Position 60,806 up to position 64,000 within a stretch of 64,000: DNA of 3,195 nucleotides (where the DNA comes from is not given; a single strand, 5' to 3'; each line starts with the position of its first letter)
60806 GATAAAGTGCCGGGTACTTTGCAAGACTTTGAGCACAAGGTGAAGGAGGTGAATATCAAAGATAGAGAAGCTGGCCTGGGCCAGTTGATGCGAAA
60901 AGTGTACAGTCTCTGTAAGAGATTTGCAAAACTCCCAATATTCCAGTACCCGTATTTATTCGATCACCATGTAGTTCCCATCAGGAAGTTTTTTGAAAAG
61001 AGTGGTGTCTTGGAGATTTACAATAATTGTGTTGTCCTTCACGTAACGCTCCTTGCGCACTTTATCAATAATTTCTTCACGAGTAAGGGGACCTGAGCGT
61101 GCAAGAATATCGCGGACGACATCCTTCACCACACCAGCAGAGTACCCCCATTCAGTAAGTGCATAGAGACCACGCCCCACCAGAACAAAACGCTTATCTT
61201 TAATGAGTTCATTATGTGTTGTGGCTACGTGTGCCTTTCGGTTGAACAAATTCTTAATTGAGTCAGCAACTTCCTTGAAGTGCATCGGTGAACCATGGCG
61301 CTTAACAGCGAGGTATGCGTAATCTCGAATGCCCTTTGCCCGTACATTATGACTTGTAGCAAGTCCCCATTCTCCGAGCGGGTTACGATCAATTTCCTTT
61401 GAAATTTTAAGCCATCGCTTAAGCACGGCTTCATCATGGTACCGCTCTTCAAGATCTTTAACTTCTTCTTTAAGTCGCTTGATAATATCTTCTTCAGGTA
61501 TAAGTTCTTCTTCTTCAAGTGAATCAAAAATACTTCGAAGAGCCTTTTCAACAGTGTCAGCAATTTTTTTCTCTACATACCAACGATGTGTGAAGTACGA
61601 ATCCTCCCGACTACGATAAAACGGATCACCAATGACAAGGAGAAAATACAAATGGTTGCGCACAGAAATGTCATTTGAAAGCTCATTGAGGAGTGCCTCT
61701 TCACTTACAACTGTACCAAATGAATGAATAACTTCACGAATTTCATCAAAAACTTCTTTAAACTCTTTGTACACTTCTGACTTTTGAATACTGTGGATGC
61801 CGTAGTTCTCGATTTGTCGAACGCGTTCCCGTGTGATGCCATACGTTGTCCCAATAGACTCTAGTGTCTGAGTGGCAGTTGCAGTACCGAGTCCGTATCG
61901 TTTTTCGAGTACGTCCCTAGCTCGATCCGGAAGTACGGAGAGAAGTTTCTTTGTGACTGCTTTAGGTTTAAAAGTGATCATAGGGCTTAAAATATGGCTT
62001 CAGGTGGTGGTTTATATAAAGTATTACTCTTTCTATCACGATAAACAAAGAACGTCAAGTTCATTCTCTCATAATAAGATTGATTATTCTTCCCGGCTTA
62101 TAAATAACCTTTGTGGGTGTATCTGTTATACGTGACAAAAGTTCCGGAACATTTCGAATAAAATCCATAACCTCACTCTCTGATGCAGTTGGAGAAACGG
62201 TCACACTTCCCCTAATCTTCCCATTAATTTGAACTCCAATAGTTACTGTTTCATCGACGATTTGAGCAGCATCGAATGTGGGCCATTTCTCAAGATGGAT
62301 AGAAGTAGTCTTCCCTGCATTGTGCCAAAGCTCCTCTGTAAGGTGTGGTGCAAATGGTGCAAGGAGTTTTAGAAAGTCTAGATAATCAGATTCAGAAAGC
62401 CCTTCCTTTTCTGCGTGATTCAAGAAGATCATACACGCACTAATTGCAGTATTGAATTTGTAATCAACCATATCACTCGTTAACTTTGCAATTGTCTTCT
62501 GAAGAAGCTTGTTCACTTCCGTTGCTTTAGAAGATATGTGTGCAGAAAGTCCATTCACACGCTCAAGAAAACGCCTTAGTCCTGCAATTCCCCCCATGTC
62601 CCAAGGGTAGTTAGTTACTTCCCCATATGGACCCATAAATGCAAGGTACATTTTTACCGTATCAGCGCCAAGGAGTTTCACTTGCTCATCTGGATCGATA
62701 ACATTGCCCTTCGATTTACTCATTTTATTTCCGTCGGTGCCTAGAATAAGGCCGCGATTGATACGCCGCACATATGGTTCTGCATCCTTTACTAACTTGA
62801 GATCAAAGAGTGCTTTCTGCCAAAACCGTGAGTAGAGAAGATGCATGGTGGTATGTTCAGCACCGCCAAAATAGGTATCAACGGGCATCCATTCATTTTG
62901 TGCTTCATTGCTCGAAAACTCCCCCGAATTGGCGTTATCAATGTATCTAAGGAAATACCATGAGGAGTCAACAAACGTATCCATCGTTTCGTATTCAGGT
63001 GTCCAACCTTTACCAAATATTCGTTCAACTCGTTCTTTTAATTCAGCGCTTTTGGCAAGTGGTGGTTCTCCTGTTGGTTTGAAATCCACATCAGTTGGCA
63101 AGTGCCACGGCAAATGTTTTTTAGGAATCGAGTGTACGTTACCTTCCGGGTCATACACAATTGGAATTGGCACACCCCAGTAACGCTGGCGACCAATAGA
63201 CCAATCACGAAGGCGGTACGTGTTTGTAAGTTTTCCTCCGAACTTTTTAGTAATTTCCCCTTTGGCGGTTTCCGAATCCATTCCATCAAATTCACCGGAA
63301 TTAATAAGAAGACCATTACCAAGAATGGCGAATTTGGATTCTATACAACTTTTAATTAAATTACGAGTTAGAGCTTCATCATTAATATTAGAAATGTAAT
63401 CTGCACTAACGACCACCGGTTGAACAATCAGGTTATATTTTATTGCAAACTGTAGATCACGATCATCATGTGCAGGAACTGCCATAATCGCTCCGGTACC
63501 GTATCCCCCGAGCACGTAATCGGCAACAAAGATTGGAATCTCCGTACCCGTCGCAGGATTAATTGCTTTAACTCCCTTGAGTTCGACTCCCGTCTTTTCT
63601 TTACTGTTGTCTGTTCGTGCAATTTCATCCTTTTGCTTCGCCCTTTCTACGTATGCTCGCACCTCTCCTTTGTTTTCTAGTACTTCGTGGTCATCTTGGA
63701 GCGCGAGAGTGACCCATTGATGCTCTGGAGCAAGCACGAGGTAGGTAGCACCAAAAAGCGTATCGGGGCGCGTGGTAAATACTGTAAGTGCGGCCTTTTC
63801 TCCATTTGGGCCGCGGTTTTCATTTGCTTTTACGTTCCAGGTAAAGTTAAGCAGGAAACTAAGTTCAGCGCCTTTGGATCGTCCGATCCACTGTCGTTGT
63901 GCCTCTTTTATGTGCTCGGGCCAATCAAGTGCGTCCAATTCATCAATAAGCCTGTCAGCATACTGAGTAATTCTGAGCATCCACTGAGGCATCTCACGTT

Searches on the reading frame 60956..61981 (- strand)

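Call 61: search_protein_families(library=pfam, max_evalue=1e-8, proteins=[window:60956-61981:-])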
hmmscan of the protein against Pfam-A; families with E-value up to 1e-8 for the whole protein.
window:60956-61981:- (341 aa): 1 family
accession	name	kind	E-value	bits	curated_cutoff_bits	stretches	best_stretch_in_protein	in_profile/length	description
PF04545.22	Sigma70_r4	-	3e-13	49.5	24.1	1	13-66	1-49/50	Sigma-70, region 4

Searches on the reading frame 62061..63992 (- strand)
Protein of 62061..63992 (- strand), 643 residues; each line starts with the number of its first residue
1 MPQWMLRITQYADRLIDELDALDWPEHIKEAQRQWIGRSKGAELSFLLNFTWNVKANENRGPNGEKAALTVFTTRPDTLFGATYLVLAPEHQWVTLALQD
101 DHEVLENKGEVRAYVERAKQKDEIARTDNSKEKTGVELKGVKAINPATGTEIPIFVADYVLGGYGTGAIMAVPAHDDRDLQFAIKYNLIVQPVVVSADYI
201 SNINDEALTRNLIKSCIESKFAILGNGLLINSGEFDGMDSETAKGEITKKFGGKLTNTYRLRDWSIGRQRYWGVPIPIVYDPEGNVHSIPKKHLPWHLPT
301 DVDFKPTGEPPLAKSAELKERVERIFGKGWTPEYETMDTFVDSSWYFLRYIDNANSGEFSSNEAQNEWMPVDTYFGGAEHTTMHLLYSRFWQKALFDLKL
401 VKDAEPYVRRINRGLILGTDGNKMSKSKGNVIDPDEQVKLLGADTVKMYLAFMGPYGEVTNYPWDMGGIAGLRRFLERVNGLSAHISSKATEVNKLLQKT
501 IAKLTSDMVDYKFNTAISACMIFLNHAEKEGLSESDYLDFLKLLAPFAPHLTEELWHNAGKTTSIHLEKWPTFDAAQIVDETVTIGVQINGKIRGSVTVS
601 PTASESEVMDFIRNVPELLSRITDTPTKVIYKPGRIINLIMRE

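Call 61: search_protein_families(library=pfam, max_evalue=1e-8, proteins=[window:62061-63992:-])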
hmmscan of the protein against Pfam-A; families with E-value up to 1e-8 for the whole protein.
window:62061-63992:- (643 aa): 3 families
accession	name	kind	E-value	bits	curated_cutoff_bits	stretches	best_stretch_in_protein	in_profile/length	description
PF13603.12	tRNA-synt_1_2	-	3.2e-54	183.7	25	1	33-250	1-183/185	Leucyl-tRNA synthetase, editing domain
PF00133.28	tRNA-synt_1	-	1.5e-20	73.8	22.7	1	261-457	228-408/414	tRNA synthetases class I (I, L, M and V)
PF08264.19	Anticodon_1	-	6.4e-20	72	25.1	1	495-606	6-145/148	Anticodon-binding domain of tRNA ligase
